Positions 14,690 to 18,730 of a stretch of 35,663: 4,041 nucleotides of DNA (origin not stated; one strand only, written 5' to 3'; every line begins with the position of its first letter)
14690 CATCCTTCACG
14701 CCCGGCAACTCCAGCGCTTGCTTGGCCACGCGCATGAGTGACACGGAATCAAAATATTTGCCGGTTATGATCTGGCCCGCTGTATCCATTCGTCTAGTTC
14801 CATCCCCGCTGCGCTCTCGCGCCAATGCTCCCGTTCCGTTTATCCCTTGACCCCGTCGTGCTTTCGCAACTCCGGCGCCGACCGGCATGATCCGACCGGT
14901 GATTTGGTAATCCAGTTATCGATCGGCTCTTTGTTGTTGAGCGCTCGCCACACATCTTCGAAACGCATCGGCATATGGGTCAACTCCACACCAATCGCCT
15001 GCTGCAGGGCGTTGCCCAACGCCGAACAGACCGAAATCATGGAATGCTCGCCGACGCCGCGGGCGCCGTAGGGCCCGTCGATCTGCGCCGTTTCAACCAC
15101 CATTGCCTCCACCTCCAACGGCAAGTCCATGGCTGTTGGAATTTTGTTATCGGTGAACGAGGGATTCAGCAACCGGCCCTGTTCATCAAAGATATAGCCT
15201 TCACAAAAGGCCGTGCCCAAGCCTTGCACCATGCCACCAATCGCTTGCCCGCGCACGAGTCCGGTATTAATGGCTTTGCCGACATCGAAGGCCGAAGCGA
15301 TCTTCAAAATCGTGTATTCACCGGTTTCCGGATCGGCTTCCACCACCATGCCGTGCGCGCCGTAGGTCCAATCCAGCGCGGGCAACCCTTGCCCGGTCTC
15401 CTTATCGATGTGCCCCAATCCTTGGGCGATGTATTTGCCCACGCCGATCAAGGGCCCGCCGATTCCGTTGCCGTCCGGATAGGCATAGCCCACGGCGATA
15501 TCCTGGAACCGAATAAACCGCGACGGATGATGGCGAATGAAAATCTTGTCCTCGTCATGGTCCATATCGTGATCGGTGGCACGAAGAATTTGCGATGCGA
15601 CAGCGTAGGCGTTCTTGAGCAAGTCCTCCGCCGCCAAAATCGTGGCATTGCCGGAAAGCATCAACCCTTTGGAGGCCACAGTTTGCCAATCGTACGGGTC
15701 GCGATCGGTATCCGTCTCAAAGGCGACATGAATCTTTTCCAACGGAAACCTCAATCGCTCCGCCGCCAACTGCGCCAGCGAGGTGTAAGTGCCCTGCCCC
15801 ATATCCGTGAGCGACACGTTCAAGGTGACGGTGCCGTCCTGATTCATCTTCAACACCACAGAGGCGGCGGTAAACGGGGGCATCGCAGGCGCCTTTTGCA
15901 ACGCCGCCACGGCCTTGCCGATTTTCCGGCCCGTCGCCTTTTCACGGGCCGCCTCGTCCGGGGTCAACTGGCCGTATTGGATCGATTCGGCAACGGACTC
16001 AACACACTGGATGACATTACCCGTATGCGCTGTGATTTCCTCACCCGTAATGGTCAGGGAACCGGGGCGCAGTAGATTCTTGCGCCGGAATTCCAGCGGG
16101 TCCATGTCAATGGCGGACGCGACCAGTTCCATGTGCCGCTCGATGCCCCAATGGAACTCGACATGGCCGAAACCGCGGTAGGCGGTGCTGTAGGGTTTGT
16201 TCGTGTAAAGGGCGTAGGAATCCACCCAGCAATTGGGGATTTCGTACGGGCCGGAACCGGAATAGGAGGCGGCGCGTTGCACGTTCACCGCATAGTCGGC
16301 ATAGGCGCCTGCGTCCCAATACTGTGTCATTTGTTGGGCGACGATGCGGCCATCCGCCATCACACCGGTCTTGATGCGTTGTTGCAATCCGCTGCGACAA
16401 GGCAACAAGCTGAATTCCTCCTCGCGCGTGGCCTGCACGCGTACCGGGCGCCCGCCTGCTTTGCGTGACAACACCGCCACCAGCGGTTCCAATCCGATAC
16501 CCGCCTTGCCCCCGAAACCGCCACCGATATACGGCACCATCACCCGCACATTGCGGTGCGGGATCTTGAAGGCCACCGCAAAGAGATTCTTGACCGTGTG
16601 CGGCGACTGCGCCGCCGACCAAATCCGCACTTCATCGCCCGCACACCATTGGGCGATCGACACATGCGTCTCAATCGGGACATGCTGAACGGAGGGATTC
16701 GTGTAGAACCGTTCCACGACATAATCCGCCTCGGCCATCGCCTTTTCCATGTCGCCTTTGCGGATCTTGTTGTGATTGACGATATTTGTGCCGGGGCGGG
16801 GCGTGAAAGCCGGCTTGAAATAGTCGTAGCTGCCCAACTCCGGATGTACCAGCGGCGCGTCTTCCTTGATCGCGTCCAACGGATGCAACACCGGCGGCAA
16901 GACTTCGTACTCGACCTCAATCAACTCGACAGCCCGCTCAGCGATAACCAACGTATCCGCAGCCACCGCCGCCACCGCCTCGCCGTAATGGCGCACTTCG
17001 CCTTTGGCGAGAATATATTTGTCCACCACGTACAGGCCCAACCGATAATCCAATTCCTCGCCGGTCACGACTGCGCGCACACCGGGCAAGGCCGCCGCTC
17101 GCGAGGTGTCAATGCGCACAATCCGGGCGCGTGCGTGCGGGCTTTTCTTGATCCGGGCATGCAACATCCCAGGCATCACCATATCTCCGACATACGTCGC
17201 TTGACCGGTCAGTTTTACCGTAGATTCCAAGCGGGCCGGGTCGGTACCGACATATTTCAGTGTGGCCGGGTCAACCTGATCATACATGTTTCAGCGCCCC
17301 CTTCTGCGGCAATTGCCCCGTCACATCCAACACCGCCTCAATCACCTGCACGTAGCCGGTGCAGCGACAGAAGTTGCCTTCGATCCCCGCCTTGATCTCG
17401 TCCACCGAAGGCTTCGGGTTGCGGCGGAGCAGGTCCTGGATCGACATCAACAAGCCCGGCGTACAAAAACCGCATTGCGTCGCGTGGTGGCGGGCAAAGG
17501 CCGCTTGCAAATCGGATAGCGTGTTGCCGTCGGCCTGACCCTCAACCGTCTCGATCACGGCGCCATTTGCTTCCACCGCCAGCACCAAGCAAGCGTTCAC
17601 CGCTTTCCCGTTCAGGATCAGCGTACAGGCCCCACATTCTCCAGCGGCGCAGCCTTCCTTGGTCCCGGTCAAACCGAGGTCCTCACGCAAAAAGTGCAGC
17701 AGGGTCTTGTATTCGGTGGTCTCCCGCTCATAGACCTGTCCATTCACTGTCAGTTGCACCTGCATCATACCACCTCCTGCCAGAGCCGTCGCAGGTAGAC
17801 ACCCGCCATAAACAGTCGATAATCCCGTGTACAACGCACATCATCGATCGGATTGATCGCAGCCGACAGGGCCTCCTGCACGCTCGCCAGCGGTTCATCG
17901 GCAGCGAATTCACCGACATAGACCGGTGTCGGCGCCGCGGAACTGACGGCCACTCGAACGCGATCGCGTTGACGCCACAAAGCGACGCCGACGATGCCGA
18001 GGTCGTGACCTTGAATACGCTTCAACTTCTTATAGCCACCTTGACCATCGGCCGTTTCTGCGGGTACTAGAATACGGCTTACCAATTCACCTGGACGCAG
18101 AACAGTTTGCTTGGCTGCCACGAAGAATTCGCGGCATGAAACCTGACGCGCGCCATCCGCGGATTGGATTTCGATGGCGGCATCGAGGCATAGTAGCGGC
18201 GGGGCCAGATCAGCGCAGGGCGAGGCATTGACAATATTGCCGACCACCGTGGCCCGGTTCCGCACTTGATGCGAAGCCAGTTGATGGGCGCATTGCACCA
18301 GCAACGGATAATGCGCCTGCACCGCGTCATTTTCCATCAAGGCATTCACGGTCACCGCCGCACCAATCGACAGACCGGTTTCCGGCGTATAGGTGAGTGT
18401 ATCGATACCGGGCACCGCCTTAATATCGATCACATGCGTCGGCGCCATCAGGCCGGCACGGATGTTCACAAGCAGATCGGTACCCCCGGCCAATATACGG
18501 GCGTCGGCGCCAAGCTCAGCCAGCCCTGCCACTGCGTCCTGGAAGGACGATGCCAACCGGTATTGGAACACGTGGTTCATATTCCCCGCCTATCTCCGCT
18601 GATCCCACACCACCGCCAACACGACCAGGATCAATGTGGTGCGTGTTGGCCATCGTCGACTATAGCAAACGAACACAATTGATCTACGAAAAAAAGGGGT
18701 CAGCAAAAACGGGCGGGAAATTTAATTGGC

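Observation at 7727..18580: Mo-hydroxylase + FdrA/DUF1116/DUF2877 + cyclase-hydrolase + CoA-transferase + amidase: candidate undescribed cyclic-ureide to oxalurate/oxamate/oxalate pathway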

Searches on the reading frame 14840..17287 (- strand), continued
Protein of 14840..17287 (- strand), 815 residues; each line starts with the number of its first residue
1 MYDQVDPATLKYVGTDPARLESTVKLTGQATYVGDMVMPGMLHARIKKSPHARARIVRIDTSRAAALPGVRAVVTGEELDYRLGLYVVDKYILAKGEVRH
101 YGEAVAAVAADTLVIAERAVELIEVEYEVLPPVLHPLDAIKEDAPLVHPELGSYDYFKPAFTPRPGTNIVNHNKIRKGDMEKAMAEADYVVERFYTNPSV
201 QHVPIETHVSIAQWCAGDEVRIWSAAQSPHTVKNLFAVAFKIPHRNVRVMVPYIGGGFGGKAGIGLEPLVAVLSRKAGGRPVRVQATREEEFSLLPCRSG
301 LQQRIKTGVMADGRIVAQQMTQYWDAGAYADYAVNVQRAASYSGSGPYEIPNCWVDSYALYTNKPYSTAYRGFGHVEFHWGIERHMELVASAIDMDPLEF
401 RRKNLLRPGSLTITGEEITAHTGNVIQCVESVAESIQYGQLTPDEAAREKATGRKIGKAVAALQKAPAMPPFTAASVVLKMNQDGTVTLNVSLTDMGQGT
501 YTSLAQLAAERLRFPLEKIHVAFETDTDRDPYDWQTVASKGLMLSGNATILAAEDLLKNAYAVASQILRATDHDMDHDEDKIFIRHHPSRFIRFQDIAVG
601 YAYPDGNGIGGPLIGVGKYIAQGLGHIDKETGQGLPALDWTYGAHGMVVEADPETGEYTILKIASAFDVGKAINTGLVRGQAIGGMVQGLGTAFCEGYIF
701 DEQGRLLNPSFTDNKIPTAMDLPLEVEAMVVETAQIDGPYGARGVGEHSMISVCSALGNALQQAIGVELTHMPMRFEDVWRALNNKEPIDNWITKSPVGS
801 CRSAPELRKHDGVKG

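Call 96: find_encoding_contigs(protein=P0284, flank=10000, max_places=1)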
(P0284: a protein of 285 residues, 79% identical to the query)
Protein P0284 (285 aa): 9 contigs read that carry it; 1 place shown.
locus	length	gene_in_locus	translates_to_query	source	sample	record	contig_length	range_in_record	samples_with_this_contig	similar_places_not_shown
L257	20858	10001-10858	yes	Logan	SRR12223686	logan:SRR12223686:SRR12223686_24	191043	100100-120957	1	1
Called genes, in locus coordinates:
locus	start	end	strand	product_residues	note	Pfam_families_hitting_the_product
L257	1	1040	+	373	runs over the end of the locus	PF01180:DHO_dh, PF14697:Fer4_21, PF00037:Fer4 (weak), PF12797:Fer4_2 (weak), PF12837:Fer4_6 (weak)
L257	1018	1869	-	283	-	PF11392:AllH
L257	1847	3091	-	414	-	PF00860:Xan_ur_permease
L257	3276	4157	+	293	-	PF00941:FAD_binding_5, PF03450:CO_deh_flav_C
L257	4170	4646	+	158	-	PF00111:Fer2, PF01799:Fer2_2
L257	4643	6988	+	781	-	PF01315:Ald_Xan_dh_C, PF02738:MoCoBD_1, PF20256:MoCoBD_2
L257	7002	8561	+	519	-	PF27530:HMA_AllF_N, PF02629:CoA_binding (weak), PF00549:Ligase_CoA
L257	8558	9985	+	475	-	PF06545:AllG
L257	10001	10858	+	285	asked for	PF04199:Cyclase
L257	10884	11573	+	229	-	-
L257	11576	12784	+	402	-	PF00108:Thiolase_N, PF22691:Thiolase_C_1, PF02803:Thiolase_C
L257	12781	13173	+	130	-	PF12172:zf-ChsH2 (weak)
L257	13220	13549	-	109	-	-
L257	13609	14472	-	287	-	PF01814:Hemerythrin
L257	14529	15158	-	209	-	PF01206:TusA, PF02635:DsrE (weak)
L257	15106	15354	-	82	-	PF11823:Se_S_carrier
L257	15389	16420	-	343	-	PF00586:AIRS, PF02769:AIRS_C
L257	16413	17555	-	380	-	PF00266:Aminotran_5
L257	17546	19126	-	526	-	PF02625:XdhC_CoxI, PF13478:XdhC_C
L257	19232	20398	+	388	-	PF03453:MoeA_N, PF00994:MoCF_biosynth, PF03454:MoeA_C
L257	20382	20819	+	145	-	PF03473:MOSC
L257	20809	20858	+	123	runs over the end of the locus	-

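Call 97: search_protein_families(library=ncbifam, proteins=[L257:3-1040:+, L235:4804-6354:+, L174:3952-4920:-, L211:14726-15976:+], max_evalue=0.00001)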
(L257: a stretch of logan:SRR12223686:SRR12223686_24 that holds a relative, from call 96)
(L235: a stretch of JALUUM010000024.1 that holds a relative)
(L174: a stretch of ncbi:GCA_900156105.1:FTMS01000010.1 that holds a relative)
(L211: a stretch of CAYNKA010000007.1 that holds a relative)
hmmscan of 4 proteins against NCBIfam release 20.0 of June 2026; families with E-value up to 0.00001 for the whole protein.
L257:3-1040:+ (345 aa): 23 families
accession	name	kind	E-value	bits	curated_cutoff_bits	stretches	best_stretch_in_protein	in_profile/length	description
NF006183.0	PRK08318.1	equivalog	9e-68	229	335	1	2-341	31-397/422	NAD-dependent dihydropyrimidine dehydrogenase subunit PreA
NF005574.0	PRK07259.1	equivalog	1.8e-49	168.3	269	1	8-269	38-302/304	dihydroorotate dehydrogenase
TIGR01037.2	pyrD_sub1_fam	subfamily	9.1e-49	166.1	270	1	8-269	34-299/300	dihydroorotate dehydrogenase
NF041011.1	dihydoor_dh_Arch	equivalog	5.9e-40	137.2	330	1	9-269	34-287/289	dihydroorotate dehydrogenase PyrD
NF005741.0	PRK07565.1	subfamily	3.3e-30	105.3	303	1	7-269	36-306/335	dihydroorotate dehydrogenase-like protein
NF002702.0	PRK02506.1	equivalog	7.9e-21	74.5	301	1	7-268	36-308/313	dihydroorotate oxidase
NF003645.0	PRK05286.1-2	equivalog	4.1e-20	71.9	366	1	52-271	125-356/359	quinone-dependent dihydroorotate dehydrogenase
NF003650.0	PRK05286.2-3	equivalog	2.2e-17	63.1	477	1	90-270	201-389/393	quinone-dependent dihydroorotate dehydrogenase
NF003652.0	PRK05286.2-5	equivalog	3e-17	62.8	267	1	89-261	174-351/353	quinone-dependent dihydroorotate dehydrogenase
NF003648.0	PRK05286.2-1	equivalog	4.9e-16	58.5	433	1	89-270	172-356/360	quinone-dependent dihydroorotate dehydrogenase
TIGR01036.1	pyrD_sub2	equivalog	1.2e-14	53.8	200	1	89-267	167-352/356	dihydroorotate dehydrogenase (quinone)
NF003651.0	PRK05286.2-4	equivalog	3.4e-14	52.2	448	1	89-265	186-371/377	quinone-dependent dihydroorotate dehydrogenase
NF003649.0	PRK05286.2-2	equivalog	7.3e-12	44.9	505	1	89-267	172-347/351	quinone-dependent dihydroorotate dehydrogenase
NF003646.0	PRK05286.1-4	equivalog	4.2e-11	42.2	457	1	124-252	209-338/341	quinone-dependent dihydroorotate dehydrogenase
NF003644.0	PRK05286.1-1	equivalog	1.9e-08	33.7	418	1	125-248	210-334/336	quinone-dependent dihydroorotate dehydrogenase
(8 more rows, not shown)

L235:4804-6354:+ (516 aa): 9 families
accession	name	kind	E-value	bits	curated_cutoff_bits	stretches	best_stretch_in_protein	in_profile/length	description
TIGR01117.1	mmdA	subfamily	9.1e-238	790.1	998.8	1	6-516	2-512/512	methylmalonyl-CoA decarboxylase subunit alpha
NF005530.0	PRK07189.1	equivalog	7.7e-21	74.5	228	1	34-207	15-196/303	biotin-independent malonate decarboxylase subunit beta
TIGR00515.1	accD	equivalog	5.6e-20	71.9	317.45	1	34-208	56-243/285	acetyl-CoA carboxylase, carboxyltransferase subunit beta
TIGR03133.1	malonate_beta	equivalog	1.1e-19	70.8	278.15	1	35-207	6-186/274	biotin-independent malonate decarboxylase subunit beta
TIGR03134.1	malonate_gamma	equivalog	9.6e-14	51.5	237.15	1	286-443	3-171/258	biotin-independent malonate decarboxylase subunit gamma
NF004344.0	PRK05724.1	equivalog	6e-13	48.7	357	1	278-450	66-243/319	acetyl-CoA carboxylase carboxyltransferase subunit alpha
NF041504.1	AccA_sub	subfamily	3.6e-12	46.2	300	1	309-450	41-186/257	carboxyltransferase subunit alpha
TIGR00513.1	accA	equivalog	8.2e-12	45.1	319.3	1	278-448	66-241/321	acetyl-CoA carboxylase carboxyl transferase subunit alpha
NF008971.0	PRK12319.1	equivalog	6.2e-11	42.4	406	1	287-454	21-194/256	acetyl-CoA carboxylase carboxyl transferase subunit alpha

L174:3952-4920:- (322 aa): 6 families
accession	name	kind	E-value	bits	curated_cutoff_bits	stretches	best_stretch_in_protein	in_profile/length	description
NF009007.0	PRK12352.1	subfamily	2.9e-109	364.8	266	1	10-320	3-314/316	carbamate kinase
TIGR00746.1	arcC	equivalog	5.1e-109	364.1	358.25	1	12-320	3-308/309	carbamate kinase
NF009008.0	PRK12354.1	subfamily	9e-91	304.2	361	1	12-320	3-299/308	carbamate kinase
NF006926.0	PRK09411.1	equivalog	3.1e-65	220.3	416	1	10-320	2-296/297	carbamate kinase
TIGR00761.1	argB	equivalog_domain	2.6e-09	36.9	151.3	0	177-299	121-230/231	acetylglutamate kinase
NF010659.0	PRK14058.1-1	equivalog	1.7e-06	27.3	223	1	179-319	138-266/267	[LysW]-aminoadipate kinase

L211:14726-15976:+ (416 aa): 0 families
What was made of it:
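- The related kinase in L174 meets the TIGR00746 cut-off (call 97).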

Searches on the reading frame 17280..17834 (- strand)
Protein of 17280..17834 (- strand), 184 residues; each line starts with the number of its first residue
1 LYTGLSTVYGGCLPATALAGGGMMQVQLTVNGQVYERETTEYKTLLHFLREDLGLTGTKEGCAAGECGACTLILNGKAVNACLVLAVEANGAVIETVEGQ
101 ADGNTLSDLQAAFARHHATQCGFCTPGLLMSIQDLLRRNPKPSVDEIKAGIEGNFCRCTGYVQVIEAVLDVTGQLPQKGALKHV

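Call 3: search_protein_families(library=pfam, proteins=[window:17280-17834:-])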
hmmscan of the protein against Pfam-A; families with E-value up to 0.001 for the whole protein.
window:17280-17834:- (184 aa): 3 families
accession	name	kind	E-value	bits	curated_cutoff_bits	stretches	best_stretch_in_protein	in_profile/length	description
PF01799.25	Fer2_2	-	1.5e-28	99.2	30.3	1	96-168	1-74/75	[2Fe-2S] binding domain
PF00111.32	Fer2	-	1.5e-05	25.3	21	1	29-77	2-50/77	2Fe-2S iron-sulfur cluster binding domain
PF13085.11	Fer2_3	-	0.00024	21.5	27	1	59-93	49-83/107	2Fe-2S iron-sulfur cluster binding domain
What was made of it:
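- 17280..17768 (-): 2Fe-2S subunit (162 aa). Its ATG overlaps the FAD-subunit stop (ATGA). PF01799 plus PF00111 (call 3).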

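Call 5: search_protein_families(library=ncbifam, proteins=[window:17280-17834:-], max_evalue=0.00001)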
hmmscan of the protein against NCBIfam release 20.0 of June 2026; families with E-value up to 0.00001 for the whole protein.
window:17280-17834:- (184 aa): 11 families
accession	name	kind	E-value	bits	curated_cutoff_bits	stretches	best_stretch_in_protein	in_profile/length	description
NF041020.1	glyceraldDH_gamma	equivalog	3.2e-56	189.4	290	1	22-174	9-161/164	glyceraldehyde dehydrogenase subunit gamma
TIGR03193.1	4hydroxCoAred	equivalog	2.3e-52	176.8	257.8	1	27-168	3-144/148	4-hydroxybenzoyl-CoA reductase subunit gamma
NF043084.2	XdhC_XDHase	equivalog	1.2e-48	164.4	217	1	25-169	2-147/151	xanthine dehydrogenase subunit XdhC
NF007387.0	PRK09908.1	equivalog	1e-44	151.8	212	1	24-171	7-155/159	xanthine dehydrogenase iron sulfur-binding subunit XdhC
TIGR03198.1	pucE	equivalog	4.9e-44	149.4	254.3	1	25-170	3-147/151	xanthine dehydrogenase subunit E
TIGR03311.1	Se_dep_XDH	equivalog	9.8e-44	149.6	830.45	1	27-168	2-140/848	selenium-dependent xanthine dehydrogenase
TIGR02963.1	xanthine_xdhA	equivalog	2.1e-42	145.3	467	1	30-173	5-158/468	xanthine dehydrogenase small subunit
NF045668.1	pterin_aldehy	equivalog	5.2e-42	144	1100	1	26-172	3-152/905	molybdopterin-dependent aldehyde oxidoreductase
NF008514.0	PRK11433.1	equivalog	4.2e-41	140.8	322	1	21-174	48-216/218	aldehyde dehydrogenase iron-sulfur subunit PaoA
TIGR02969.1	mam_aldehyde_ox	subfamily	1.2e-33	115.8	1912.3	1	28-168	5-157/1330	aldehyde oxidase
TIGR03313.1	Se_sel_red_Mo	hypoth_equivalog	2.7e-14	51.8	1101.9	1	64-168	37-141/951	molybdopterin-dependent oxidoreductase Mo/Fe-S-binding subunit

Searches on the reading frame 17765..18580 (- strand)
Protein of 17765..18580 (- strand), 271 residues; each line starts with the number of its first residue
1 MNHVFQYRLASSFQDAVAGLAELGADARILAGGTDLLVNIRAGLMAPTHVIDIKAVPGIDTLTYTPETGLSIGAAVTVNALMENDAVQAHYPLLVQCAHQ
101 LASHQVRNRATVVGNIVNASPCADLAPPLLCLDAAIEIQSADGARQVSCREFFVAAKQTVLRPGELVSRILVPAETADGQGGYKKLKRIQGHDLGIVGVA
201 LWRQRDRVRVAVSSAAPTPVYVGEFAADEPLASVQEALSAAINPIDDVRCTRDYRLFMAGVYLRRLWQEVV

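Call 3: search_protein_families(library=pfam, proteins=[window:17765-18580:-])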
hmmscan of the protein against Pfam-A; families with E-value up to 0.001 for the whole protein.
window:17765-18580:- (271 aa): 2 families
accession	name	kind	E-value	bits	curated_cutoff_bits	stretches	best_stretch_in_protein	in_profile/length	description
PF00941.27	FAD_binding_5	-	3.1e-48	164.3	27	1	5-174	3-169/170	FAD binding domain in molybdopterin dehydrogenase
PF03450.22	CO_deh_flav_C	-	3.7e-07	30.6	25.5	1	183-270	3-102/102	CO dehydrogenase flavoprotein C-terminal domain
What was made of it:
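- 17765..18580 (-): FAD-binding subunit of the xanthine-dehydrogenase-family Mo enzyme (271 aa). PF00941 164 bits plus PF03450 (call 3).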

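Call 5: search_protein_families(library=ncbifam, proteins=[window:17765-18580:-], max_evalue=0.00001)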
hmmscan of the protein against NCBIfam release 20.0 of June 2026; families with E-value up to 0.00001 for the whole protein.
window:17765-18580:- (271 aa): 8 families
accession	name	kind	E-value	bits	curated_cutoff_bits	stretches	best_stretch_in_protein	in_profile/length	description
NF043083.1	XdhB_XDHase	equivalog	2.5e-48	164.7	310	1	3-269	3-282/289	xanthine dehydrogenase subunit XdhB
NF007427.0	PRK09971.1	equivalog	5.4e-41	140.7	287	1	4-258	4-271/292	xanthine dehydrogenase FAD-binding subunit XdhB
NF041019.1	glyceraldDH_beta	equivalog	2.5e-40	138.5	350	1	5-267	6-277/280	glyceraldehyde dehydrogenase subunit beta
TIGR02963.1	xanthine_xdhA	equivalog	8e-39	133.5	467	1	15-269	202-467/468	xanthine dehydrogenase small subunit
TIGR03195.1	4hydrxCoA_B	equivalog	1.5e-34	119.6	404.55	2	10-122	10-120/321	4-hydroxybenzoyl-CoA reductase subunit beta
TIGR03199.1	pucC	equivalog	3e-16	59.5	306.05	1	22-219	12-210/264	xanthine dehydrogenase subunit C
TIGR03312.1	Se_sel_red_FAD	hypoth_equivalog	1.1e-12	47.7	241.5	1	58-267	52-247/257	molybdopterin-dependent oxidoreductase FAD-binding subunit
TIGR02969.1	mam_aldehyde_ox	subfamily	1.1e-06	26.4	1912.3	1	79-174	320-414/1330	aldehyde oxidase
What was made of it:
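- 17765..18580 (-): Below every NCBIfam equivalog cut-off (call 5).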
